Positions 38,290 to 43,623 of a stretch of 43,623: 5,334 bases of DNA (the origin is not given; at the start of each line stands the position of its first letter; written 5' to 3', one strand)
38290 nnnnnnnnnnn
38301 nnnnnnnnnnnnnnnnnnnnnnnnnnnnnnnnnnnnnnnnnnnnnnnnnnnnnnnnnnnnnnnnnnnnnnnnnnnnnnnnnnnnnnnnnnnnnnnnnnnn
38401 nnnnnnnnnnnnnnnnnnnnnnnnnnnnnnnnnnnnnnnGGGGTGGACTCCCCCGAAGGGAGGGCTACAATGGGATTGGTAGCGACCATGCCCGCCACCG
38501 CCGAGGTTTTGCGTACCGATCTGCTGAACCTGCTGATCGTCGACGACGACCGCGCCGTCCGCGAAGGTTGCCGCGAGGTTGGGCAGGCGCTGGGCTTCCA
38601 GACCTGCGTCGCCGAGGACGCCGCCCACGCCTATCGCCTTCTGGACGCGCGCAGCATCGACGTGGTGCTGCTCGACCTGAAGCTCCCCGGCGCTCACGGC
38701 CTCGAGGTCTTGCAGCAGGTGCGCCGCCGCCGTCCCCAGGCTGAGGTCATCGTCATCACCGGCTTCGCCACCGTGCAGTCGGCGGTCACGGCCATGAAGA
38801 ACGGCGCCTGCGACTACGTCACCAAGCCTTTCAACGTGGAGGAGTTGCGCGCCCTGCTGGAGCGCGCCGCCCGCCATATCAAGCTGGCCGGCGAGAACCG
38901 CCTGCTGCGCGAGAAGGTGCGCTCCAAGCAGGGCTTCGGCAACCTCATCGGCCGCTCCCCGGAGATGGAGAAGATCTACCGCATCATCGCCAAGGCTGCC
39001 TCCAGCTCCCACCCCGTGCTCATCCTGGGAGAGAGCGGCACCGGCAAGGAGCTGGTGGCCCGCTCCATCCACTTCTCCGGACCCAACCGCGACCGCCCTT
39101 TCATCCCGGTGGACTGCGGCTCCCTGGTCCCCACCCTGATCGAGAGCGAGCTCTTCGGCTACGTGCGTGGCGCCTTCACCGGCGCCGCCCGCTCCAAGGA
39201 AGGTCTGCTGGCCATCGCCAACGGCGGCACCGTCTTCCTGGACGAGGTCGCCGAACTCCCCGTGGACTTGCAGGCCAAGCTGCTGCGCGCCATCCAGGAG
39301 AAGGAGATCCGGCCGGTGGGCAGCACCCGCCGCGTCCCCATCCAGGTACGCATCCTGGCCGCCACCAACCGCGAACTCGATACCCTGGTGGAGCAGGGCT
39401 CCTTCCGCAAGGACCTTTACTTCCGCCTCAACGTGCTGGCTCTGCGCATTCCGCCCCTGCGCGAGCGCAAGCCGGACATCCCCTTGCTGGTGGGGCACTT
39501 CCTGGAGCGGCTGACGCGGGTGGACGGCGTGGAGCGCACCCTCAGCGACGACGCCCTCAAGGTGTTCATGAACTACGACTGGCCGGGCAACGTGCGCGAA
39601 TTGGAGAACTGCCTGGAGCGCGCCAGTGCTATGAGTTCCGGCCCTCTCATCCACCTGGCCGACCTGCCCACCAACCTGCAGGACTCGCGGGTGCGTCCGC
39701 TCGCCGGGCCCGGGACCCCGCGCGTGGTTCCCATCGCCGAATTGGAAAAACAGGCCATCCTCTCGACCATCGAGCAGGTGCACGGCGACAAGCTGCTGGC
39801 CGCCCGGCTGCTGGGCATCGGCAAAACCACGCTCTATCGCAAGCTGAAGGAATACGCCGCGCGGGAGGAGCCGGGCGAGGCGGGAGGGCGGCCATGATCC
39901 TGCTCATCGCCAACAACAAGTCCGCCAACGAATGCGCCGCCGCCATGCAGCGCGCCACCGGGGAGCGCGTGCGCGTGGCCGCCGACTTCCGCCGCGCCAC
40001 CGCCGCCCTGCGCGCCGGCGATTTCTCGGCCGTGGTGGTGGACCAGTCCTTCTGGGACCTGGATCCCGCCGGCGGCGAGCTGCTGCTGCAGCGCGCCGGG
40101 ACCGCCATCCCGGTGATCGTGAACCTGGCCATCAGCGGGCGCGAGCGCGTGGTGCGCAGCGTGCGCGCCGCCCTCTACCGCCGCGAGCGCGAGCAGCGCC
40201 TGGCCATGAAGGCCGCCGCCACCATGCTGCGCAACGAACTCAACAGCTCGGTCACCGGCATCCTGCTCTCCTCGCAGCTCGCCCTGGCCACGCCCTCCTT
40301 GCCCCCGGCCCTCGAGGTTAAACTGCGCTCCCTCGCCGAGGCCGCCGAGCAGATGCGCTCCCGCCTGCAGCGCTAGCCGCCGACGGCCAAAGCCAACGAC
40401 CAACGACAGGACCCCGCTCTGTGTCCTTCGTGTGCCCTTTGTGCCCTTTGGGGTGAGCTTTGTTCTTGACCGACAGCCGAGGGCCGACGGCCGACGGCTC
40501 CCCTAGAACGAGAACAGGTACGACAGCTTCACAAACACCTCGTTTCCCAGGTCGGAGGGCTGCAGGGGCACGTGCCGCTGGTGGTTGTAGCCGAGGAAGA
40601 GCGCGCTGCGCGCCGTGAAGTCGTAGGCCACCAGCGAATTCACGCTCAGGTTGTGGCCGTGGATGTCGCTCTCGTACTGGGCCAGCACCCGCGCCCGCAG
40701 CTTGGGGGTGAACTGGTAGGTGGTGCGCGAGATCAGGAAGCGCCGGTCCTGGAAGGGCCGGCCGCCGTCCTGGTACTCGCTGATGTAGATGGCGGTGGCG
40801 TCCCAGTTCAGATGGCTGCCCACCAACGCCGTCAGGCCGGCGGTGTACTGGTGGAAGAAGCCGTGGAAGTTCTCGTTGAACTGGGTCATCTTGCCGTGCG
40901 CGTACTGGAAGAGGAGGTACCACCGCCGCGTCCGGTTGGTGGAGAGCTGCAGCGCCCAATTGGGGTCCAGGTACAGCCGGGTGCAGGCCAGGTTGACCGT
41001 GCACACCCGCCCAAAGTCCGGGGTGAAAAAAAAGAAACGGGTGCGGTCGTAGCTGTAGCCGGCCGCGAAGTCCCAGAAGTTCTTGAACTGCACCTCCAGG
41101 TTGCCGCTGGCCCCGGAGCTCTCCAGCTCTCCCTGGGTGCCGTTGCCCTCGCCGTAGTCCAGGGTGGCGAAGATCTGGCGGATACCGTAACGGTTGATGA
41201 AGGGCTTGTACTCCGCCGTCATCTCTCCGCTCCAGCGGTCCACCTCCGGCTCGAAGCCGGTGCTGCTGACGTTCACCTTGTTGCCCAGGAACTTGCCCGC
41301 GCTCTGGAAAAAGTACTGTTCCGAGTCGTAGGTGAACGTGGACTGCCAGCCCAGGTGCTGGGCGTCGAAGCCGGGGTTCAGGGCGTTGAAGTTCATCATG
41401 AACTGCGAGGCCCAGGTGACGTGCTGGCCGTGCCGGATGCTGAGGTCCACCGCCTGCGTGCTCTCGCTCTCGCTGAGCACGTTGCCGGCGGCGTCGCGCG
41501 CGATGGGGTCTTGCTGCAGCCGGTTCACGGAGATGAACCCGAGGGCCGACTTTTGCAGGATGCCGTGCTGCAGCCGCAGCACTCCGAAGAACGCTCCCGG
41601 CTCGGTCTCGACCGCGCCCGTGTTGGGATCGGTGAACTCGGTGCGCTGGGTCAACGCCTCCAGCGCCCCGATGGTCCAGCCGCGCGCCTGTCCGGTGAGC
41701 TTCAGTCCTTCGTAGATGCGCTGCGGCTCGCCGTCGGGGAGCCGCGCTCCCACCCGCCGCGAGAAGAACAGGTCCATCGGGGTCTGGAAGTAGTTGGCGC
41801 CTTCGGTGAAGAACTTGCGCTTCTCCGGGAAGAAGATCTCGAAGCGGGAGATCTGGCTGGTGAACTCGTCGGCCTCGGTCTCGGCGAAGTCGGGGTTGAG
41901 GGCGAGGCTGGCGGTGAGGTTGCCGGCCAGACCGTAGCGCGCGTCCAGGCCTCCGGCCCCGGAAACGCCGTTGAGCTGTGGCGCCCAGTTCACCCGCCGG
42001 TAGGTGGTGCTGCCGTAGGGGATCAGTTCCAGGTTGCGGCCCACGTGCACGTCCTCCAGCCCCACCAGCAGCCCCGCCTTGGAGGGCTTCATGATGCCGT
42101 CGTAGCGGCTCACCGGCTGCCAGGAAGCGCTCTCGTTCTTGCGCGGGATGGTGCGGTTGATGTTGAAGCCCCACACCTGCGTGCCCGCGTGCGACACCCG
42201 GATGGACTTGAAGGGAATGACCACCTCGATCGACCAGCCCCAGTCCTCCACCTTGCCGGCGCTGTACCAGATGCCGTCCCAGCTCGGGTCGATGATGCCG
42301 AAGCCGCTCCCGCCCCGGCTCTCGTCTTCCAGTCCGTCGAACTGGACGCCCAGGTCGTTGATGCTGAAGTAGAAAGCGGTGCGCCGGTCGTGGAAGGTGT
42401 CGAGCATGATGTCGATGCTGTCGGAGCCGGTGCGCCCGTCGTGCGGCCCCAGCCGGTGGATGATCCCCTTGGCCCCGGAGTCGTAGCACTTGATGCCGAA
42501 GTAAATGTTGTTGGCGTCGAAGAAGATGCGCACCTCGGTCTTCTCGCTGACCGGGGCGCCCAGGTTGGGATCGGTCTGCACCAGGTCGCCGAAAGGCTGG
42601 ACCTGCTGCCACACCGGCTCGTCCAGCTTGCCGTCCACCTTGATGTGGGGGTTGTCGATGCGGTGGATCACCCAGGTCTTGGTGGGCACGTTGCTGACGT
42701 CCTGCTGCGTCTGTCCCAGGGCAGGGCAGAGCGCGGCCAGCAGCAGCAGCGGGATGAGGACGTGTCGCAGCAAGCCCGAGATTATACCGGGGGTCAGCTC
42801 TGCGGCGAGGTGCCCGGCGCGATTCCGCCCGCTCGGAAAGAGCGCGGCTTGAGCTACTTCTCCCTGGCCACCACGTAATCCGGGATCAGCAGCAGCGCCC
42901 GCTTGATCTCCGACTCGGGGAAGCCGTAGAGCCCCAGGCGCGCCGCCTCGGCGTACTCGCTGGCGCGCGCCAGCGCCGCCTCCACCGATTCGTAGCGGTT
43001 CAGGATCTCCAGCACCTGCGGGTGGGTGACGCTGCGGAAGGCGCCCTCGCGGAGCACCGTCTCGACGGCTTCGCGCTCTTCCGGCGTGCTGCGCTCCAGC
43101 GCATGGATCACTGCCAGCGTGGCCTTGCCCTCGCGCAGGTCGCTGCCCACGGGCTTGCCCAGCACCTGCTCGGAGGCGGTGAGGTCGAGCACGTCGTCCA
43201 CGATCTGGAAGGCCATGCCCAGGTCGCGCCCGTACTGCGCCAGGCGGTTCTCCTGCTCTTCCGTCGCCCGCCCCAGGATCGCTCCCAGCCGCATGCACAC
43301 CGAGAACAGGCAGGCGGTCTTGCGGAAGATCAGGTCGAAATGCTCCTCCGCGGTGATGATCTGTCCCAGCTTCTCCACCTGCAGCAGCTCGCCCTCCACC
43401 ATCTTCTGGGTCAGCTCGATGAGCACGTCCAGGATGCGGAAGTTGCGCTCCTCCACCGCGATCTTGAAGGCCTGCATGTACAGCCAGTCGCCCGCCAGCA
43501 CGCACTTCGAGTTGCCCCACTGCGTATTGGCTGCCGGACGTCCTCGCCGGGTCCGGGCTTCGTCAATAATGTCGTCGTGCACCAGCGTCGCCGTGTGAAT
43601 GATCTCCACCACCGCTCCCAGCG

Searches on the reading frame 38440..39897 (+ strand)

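Call 39: search_protein_families(library=pfam, proteins=[window:38440-39897:+], max_evalue=0.001)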
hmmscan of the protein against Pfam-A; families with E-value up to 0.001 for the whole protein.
window:38440-39897:+ (485 aa): 9 families
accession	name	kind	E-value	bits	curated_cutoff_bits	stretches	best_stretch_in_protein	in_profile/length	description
PF00158.32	Sigma54_activat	-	6.8e-65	218.3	20.2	1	169-335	1-167/168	Sigma-54 interaction domain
PF00072.30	Response_reg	-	7.9e-28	97.3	30.2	1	32-140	2-110/111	Response regulator receiver domain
PF25601.1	AAA_lid_14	-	4.5e-27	94.1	27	1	341-417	1-78/87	AAA+ ATPase lid domain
PF14532.12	Sigma54_activ_2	-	6.7e-22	78.7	25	1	170-340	1-138/138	Sigma-54 interaction domain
PF02954.25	HTH_8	-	4.7e-11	42.7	22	1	432-472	2-42/42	Bacterial regulatory protein, Fis family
PF07728.20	AAA_5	-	9.2e-08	32.6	22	1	192-311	1-123/139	AAA domain (dynein-related subfamily)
PF13191.12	AAA_16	-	2.3e-07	31.9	32.6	1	169-286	2-121/167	AAA ATPase domain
PF01078.27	Mg_chelatase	-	3.7e-06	26.9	20.3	0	248-310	93-157/207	Magnesium chelatase, subunit ChlI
PF00004.35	AAA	-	9.8e-05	23.3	21.2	1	193-317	1-115/131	ATPase family associated with various cellular activities (AAA)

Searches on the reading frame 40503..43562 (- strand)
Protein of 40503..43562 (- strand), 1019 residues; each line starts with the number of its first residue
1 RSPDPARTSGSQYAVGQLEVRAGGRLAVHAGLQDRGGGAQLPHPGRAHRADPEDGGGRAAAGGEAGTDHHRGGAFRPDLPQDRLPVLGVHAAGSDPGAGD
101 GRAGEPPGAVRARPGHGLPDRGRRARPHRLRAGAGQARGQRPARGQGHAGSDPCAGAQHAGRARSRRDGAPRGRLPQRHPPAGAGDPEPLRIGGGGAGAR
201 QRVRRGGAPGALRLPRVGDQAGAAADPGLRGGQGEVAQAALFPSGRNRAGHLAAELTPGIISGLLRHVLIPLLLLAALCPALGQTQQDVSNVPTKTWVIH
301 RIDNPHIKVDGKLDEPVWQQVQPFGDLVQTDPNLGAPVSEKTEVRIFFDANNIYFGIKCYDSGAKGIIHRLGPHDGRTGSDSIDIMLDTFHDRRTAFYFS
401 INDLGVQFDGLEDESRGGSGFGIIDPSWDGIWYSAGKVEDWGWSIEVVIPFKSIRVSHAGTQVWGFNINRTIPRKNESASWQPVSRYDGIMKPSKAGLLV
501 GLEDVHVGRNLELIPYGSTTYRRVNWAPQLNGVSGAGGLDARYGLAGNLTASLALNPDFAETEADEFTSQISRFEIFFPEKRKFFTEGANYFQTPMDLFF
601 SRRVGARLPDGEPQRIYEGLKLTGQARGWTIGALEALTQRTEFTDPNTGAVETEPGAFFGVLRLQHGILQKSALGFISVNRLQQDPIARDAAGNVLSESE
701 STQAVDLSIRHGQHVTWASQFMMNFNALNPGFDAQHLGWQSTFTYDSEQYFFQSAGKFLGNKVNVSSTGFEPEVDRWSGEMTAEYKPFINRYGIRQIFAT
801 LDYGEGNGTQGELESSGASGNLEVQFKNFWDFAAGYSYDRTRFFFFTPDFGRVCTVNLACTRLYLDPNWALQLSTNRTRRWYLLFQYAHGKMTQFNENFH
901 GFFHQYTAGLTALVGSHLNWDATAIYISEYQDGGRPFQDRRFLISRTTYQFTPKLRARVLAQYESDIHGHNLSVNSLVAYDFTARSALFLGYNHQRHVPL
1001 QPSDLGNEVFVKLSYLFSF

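Call 39: search_protein_families(library=pfam, proteins=[window:40503-43562:-], max_evalue=0.001)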
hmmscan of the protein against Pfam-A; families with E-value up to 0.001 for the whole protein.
window:40503-43562:- (1019 aa): 2 families
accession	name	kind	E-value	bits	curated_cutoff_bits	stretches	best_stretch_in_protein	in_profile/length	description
PF19313.5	DUF5916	-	1.9e-26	93.4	22.6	1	511-857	5-361/572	Domain of unknown function (DUF5916)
PF06452.16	CBM9_1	-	3.7e-05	24.1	23.4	1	309-468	1-146/185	Carbohydrate family 9 binding domain-like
